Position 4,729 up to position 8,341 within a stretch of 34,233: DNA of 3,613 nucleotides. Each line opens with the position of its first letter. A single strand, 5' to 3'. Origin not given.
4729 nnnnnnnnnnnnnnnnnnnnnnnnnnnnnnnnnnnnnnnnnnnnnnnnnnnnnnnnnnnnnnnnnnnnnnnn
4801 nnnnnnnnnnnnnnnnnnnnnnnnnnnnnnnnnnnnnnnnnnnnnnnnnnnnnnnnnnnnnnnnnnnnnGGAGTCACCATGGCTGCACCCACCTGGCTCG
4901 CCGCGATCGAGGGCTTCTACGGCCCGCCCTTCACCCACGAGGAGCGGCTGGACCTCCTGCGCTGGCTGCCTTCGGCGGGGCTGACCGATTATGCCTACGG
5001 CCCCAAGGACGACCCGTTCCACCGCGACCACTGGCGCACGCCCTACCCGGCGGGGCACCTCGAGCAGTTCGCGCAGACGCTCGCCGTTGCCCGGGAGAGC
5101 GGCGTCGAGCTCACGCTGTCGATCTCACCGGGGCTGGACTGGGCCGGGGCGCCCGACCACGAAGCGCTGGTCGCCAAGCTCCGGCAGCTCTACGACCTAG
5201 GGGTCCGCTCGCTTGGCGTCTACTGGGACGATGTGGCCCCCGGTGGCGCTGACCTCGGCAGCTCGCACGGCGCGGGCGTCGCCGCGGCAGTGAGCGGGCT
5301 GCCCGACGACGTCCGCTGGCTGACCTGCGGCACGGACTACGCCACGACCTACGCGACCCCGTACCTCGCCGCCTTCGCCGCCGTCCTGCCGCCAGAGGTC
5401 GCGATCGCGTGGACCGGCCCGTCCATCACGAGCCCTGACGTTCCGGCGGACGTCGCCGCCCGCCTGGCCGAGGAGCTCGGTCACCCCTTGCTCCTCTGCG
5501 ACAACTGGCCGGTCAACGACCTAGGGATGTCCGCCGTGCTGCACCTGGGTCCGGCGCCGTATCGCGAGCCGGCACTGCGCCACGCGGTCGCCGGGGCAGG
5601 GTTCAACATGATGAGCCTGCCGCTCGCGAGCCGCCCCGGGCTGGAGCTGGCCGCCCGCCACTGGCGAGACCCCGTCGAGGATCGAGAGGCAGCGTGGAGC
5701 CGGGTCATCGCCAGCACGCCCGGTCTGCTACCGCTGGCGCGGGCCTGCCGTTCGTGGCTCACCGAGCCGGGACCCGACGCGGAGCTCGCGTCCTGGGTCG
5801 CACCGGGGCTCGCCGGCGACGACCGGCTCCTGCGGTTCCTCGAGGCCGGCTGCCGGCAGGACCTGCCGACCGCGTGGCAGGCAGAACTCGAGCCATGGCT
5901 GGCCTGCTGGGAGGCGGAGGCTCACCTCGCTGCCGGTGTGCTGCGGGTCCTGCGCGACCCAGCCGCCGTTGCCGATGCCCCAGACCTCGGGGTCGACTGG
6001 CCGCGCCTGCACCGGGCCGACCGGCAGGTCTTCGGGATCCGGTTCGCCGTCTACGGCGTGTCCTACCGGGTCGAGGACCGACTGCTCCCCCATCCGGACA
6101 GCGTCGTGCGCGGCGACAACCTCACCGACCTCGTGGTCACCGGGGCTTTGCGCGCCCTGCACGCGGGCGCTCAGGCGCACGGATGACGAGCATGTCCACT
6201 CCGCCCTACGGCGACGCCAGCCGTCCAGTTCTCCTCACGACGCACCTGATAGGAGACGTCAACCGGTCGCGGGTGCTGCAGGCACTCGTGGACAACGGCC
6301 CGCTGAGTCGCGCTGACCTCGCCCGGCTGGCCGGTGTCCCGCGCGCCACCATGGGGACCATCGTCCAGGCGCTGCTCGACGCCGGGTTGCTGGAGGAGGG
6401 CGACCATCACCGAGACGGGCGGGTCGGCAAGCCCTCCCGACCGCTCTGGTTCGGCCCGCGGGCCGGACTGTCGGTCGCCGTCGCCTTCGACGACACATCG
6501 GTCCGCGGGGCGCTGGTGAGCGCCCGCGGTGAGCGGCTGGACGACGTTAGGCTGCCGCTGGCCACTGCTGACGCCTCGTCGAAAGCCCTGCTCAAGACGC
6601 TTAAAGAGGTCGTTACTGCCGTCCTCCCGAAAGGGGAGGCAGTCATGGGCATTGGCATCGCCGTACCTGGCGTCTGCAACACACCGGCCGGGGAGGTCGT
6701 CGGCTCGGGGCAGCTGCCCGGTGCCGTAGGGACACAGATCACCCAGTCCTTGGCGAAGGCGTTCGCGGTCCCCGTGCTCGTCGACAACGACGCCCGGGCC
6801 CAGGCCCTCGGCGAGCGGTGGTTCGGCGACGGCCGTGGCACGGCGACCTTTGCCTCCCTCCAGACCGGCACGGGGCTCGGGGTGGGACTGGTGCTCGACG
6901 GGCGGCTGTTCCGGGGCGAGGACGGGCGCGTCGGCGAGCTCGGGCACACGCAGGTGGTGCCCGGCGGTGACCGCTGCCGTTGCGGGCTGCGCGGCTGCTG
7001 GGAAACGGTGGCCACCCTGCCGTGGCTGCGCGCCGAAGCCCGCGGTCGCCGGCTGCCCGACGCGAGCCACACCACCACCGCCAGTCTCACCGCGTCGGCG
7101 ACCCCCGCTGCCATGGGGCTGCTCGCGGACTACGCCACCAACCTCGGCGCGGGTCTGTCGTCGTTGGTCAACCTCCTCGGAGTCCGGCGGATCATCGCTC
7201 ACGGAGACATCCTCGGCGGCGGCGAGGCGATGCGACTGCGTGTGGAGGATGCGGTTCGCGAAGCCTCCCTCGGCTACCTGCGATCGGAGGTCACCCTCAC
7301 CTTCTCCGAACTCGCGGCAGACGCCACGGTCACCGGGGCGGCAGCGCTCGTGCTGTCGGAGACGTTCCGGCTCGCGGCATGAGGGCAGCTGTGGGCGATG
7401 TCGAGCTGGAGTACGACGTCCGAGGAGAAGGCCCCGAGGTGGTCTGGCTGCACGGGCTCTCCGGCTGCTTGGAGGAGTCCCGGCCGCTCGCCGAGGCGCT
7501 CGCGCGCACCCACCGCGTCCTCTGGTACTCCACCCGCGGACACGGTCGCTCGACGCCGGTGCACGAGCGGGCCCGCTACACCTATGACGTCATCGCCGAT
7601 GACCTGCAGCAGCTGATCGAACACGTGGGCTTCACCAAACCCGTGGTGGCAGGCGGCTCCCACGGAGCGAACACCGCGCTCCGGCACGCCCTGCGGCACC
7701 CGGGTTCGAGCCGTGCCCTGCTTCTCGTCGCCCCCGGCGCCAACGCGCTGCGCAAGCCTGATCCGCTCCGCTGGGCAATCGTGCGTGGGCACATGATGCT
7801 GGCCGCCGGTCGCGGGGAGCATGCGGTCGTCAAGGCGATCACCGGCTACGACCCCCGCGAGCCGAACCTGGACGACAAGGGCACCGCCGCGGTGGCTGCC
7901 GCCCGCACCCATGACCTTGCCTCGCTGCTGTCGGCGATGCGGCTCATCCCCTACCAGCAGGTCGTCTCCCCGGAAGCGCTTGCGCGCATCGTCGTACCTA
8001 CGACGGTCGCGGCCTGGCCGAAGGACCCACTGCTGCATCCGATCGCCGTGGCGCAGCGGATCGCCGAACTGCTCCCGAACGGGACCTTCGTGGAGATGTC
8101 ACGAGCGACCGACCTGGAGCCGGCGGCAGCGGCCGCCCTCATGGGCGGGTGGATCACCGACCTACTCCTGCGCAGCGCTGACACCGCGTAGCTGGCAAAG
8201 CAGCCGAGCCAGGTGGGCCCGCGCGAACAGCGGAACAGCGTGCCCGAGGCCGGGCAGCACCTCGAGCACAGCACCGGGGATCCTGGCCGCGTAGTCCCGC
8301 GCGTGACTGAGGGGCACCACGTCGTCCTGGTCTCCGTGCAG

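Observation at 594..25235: Candidate undescribed system: import and intracellular dismantling of an acylated GlcNAc-containing glycoconjugate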

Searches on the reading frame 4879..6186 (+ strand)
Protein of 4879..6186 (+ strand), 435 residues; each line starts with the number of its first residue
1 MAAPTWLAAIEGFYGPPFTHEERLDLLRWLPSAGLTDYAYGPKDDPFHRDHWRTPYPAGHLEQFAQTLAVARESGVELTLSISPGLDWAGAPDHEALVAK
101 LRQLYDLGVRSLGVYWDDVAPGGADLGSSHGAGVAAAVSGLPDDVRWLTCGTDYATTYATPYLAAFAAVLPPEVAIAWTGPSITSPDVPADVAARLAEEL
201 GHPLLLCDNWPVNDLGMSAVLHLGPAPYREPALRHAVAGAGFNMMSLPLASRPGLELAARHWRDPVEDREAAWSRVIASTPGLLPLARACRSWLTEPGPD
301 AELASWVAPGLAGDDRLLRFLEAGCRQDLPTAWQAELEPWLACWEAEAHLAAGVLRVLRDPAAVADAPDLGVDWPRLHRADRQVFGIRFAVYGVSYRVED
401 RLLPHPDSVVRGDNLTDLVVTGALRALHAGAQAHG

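Call 5: search_protein_families(library=pfam, proteins=[window:4879-6186:+], max_evalue=0.01)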
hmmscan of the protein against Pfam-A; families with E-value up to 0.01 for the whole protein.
window:4879-6186:+ (435 aa): 1 family
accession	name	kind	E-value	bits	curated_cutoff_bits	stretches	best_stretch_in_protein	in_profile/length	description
PF07555.19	NAGidase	-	8e-62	209.7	25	1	9-279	3-280/295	beta-N-acetylglucosaminidase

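Call 8: search_protein_families(library=ncbifam, proteins=[window:4879-6186:+], max_evalue=0.001)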
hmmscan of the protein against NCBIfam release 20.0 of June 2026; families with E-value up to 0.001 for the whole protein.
window:4879-6186:+ (435 aa): 1 family
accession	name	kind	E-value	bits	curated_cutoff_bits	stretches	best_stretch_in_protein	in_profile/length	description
NF041654.1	GlcNAcase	equivalog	5.3e-35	121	1000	1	9-278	148-424/732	beta-N-acetylglucosaminidase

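Call 11: find_encoding_contigs(protein=window:4879-6186:+, flank=10000, max_places=6)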
Protein window:4879-6186:+ (435 aa): 1 contig read that carries it; 1 place shown.
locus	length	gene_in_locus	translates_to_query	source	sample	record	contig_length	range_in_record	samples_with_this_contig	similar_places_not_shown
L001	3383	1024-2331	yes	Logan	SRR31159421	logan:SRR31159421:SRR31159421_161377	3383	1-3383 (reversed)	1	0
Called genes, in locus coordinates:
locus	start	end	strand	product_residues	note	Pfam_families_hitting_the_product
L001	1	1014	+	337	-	?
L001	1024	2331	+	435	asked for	PF07555:NAGidase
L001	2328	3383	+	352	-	?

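Call 25: search_solved_structures(query=window:4879-6186:+, max_evalue=0.001)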
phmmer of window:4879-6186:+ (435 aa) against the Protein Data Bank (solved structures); distinct sequences matched with E-value up to 0.001: 38.
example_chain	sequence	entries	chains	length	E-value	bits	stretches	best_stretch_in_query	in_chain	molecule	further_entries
5diy_A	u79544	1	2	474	2e-42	149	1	8-280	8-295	Hyaluronidase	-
2xpk_A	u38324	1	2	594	4.1e-39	138.1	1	9-280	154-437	O-GLCNACASE NAGJ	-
7khv_A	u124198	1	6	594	2e-38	135.8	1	9-280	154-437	O-GlcNAcase NagJ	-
2cbi_A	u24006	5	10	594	6.4e-38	134.2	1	9-280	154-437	HYALURONIDASE | O-GLCNACASE NAGJ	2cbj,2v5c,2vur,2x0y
5oxd_A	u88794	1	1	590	8.7e-38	133.7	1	9-280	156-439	O-GlcNAcase NagJ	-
2j62_A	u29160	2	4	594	8.8e-38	133.7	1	9-280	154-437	O-GlcNAcase NagJ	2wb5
2v5d_A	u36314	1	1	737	1e-37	133.5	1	9-280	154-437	O-GLCNACASE NAGJ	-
4zxl_A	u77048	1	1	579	4.1e-37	131.5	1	9-280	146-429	O-GlcNAcase NagJ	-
2ydq_A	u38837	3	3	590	4.2e-37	131.5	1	9-280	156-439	O-GLCNACASE NAGJ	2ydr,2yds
6rhe_A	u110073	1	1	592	4.3e-37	131.5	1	9-280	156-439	O-GlcNAcase NagJ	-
6pv5_A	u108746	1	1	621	2.7e-34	122.2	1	8-280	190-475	Putative O-GlcNAcase nagJ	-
2j4g_A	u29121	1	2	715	6.3e-34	121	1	7-278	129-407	HYALURONOGLUCOSAMINIDASE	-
2jiw_A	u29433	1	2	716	6.4e-34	121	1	7-278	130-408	O-GLCNACASE BT_4395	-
2j47_A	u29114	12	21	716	6.4e-34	121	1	7-278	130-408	GLUCOSAMINIDASE | O-GLCNACASE BT_4395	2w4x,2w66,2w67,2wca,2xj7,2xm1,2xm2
2chn_A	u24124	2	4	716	6.4e-34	121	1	7-278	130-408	GLUCOSAMINIDASE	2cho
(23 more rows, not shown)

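Call 84: search_solved_structures(query=window:4879-6186:+, max_evalue=1e-38, show_alignments=2)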
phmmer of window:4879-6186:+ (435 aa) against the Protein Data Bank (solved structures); distinct sequences matched with E-value up to 1e-38: 2.
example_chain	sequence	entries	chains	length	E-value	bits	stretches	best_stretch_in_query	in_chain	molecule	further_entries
5diy_A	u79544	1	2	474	2e-42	149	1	8-280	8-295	Hyaluronidase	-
2xpk_A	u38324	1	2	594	4.1e-39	138.1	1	9-280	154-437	O-GLCNACASE NAGJ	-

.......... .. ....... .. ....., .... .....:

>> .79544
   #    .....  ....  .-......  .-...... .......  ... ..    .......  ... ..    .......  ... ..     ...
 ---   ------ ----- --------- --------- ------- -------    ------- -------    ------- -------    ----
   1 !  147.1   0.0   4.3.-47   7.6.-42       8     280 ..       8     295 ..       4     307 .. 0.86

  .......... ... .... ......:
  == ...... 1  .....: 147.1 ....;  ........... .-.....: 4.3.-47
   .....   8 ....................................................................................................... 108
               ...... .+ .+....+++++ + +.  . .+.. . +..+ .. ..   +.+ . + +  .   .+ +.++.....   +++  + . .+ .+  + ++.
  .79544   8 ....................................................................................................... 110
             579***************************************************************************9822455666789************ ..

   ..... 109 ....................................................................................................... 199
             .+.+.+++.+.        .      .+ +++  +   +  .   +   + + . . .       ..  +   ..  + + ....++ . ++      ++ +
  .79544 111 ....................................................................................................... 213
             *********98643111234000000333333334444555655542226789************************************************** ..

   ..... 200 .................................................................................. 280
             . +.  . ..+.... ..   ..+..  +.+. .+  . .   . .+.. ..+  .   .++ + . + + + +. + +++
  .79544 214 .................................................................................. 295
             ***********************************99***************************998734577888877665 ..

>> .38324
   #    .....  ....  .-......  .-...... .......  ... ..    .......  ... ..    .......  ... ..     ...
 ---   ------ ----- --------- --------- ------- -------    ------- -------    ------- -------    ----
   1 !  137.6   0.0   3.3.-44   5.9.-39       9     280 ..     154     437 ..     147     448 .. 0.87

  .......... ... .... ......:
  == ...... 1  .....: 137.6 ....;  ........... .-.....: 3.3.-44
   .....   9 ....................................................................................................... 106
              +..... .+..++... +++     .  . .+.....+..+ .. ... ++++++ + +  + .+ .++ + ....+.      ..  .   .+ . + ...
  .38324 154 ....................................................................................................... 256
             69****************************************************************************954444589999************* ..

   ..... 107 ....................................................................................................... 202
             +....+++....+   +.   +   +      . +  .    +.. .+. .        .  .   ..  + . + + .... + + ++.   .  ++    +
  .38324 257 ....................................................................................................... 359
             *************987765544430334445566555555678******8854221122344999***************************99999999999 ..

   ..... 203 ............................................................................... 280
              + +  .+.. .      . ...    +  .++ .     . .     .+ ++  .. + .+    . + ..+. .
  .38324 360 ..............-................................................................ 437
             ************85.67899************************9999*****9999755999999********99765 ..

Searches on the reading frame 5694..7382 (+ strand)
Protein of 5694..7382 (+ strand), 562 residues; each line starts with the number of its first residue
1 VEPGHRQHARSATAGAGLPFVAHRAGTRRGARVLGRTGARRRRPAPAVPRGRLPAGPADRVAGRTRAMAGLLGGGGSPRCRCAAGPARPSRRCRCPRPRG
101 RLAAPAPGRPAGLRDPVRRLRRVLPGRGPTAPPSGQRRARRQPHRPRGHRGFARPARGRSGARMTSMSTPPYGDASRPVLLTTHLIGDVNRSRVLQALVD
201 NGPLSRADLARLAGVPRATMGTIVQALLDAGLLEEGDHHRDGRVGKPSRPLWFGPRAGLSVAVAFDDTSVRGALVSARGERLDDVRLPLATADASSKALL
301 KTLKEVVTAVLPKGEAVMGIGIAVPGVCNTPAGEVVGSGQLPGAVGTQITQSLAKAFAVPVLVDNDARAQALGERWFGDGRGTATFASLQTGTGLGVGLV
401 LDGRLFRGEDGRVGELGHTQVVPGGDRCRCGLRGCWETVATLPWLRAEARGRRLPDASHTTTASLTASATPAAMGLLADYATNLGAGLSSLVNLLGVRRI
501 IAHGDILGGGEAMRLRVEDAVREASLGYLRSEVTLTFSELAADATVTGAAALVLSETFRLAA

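Call 5: search_protein_families(library=pfam, proteins=[window:5694-7382:+], max_evalue=0.01)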
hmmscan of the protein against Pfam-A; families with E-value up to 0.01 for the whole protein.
window:5694-7382:+ (562 aa): 9 families
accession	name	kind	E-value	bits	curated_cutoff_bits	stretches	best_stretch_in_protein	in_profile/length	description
PF00480.26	ROK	-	1.8e-45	156.2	22.9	1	267-554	8-292/294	ROK family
PF12802.13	MarR_2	-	6e-08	33.2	27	1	191-243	7-60/61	MarR family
PF12840.13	HTH_20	-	3.3e-07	30.6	27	1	190-235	5-50/51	Helix-turn-helix domain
PF25213.1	HVO_A0261_N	-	3.2e-06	27.4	35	1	184-237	6-58/86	HVO_A0261 N-terminal domain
PF01047.28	MarR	-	6.6e-05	23.2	24.6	1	193-243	7-57/59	MarR family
PF01978.25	TrmB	-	8.1e-05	22.8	25.6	1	192-235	11-54/68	Sugar-specific transcriptional regulator TrmB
PF13412.12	HTH_24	-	0.00012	22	21.9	1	190-234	4-48/48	Winged helix-turn-helix DNA-binding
PF13545.12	HTH_Crp_2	-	0.0024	18.3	27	1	203-236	22-56/70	Crp-like helix-turn-helix domain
PF09339.16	HTH_IclR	-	0.0045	17.2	22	1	194-235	8-50/52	IclR helix-turn-helix domain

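Call 8: search_protein_families(library=ncbifam, proteins=[window:5694-7382:+], max_evalue=0.001)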
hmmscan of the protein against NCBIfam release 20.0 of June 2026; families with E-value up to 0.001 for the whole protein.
window:5694-7382:+ (562 aa): 12 families
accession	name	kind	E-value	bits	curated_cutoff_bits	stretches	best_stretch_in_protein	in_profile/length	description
NF047937.1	TransRegNagC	equivalog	3.4e-39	135.2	650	1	185-553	7-383/399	DNA-binding transcriptional regulator NagC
NF049930.1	TransRegMlc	equivalog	7.5e-39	134.2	530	1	188-551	15-388/405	sugar metabolism global transcriptional regulator Mlc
TIGR00744.1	ROK_glcA_fam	subfamily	2.3e-35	122.4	260.35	1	263-556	3-311/318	ROK family glucokinase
NF007251.0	PRK09698.1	equivalog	1.3e-21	77.1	253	1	266-553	14-296/304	allose kinase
NF003461.0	PRK05082.1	subfamily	2.3e-19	69.9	283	1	263-554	6-287/291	N-acetylmannosamine kinase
NF047821.1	NactlManKinNanK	equivalog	2.4e-19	69.9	450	1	262-552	5-285/288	N-acetylmannosamine kinase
NF009835.0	PRK13310.1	equivalog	1e-16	61.1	380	1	289-421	29-160/303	N-acetylglucosamine kinase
NF042998.1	bglucokin_BglK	equivalog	1.9e-16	60.1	550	1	267-507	10-245/291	beta-glucoside kinase BglK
NF007108.0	PRK09557.1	equivalog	4.7e-14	52.4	443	1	277-506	20-255/303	fructokinase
NF009836.0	PRK13311.1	equivalog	1.4e-13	50.7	551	1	298-495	38-244/256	N-acetyl-D-glucosamine kinase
NF045551.1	GK_Pyrobac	equivalog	2.3e-13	50.1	500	1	316-493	47-222/294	ATP-dependent glucokinase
NF045942.1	PolPhglucPhase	equivalog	6.3e-08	32.6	250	1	265-420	7-155/242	polyphosphate--glucose phosphotransferase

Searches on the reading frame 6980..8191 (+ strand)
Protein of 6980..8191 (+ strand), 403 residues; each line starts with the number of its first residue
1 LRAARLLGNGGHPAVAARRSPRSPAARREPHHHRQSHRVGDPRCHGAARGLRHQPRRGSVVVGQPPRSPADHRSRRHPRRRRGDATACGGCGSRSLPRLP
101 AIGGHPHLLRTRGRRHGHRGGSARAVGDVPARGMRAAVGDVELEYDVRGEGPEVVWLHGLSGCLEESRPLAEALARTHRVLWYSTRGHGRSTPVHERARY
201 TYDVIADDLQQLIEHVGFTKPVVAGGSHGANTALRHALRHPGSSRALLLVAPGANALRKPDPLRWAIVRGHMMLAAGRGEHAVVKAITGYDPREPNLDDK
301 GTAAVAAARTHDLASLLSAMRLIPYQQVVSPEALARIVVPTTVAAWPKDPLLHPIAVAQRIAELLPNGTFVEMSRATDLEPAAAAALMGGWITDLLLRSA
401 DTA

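Call 5: search_protein_families(library=pfam, proteins=[window:6980-8191:+], max_evalue=0.01)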
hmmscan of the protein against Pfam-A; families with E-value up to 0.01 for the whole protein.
window:6980-8191:+ (403 aa): 3 families
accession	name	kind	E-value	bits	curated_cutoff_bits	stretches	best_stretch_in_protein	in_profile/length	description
PF00561.26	Abhydrolase_1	-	1.5e-19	71.1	25.8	1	154-256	3-103/245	alpha/beta hydrolase fold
PF12146.15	Hydrolase_4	-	6.5e-10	39.1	27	1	154-256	7-113/239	Serine aminopeptidase, S33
PF03096.20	Ndr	-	0.0093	15.2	23.3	0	201-255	81-135/283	Ndr family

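Call 8: search_protein_families(library=ncbifam, proteins=[window:6980-8191:+], max_evalue=0.001)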
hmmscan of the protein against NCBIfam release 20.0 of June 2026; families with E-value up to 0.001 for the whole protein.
window:6980-8191:+ (403 aa): 18 families
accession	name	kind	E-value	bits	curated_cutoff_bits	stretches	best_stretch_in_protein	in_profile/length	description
NF051488.1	bifunc_PcaDC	exception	3.4e-17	62.6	390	1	145-396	4-250/375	bifunctional 3-oxoadipate enol-lactonase/4-carboxymuconolactone decarboxylase PcaDC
TIGR03611.1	RutD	equivalog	2.8e-14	53.1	238.5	1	148-373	10-232/258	pyrimidine utilization protein D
TIGR02427.1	protocat_pcaD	equivalog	7e-14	51.8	255.85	1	144-385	3-239/251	3-oxoadipate enol-lactonase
TIGR03056.1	bchO_mg_che_rel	equivalog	3.4e-13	49.2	172.55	1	148-248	25-124/278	alpha/beta fold hydrolase BchO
NF051487.1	bifunc_PcaCD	exception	1.5e-12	47.4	430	1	153-381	174-396/413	bifunctional 4-carboxymuconolactone decarboxylase/3-oxoadipate enol-lactonase PcaCD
NF011457.0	PRK14875.1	equivalog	7.5e-12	44.9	307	1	129-253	108-232/372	acetoin dehydrogenase dihydrolipoyllysine-residue acetyltransferase subunit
TIGR03695.1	menH_SHCHC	equivalog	7.3e-11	42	208.55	1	152-250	3-102/252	2-succinyl-6-hydroxy-2,4-cyclohexadiene-1-carboxylate synthase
NF045632.1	hydroxlase_HsaD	equivalog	3.4e-10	39.3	400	1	138-258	19-143/290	4,5:9,10-diseco-3-hydroxy-5,9,17-trioxoandrosta-1(10),2-diene-4-oate hydrolase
TIGR01249.1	pro_imino_pep_1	equivalog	4.5e-09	35.9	259.75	1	149-250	25-126/307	prolyl aminopeptidase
NF004514.1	PRK05855.1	equivalog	7.8e-09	34.6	455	1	140-222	9-93/578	SDR family oxidoreductase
NF008340.0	PRK11126.1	equivalog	8.4e-07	28.5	261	1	150-243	13-102/255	2-succinyl-6-hydroxy-2,4-cyclohexadiene-1-carboxylate synthase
NF058673.1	LipAdnlyCyLipJMY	equivalog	1.1e-06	27.7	800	1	132-261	9-145/449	bifunctional lipase/adenylate cyclase LipJ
NF007954.0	PRK10673.1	equivalog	1.9e-06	27.3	399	1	154-238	19-100/255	esterase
NF050089.1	i_nPHAscl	equivalog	2.6e-06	26.7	300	1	143-251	9-116/288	intracellular short-chain-length polyhydroxyalkanoate depolymerase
NF002938.0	PRK03592.1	equivalog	1.4e-05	24.6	241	1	134-250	13-127/298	haloalkane dehalogenase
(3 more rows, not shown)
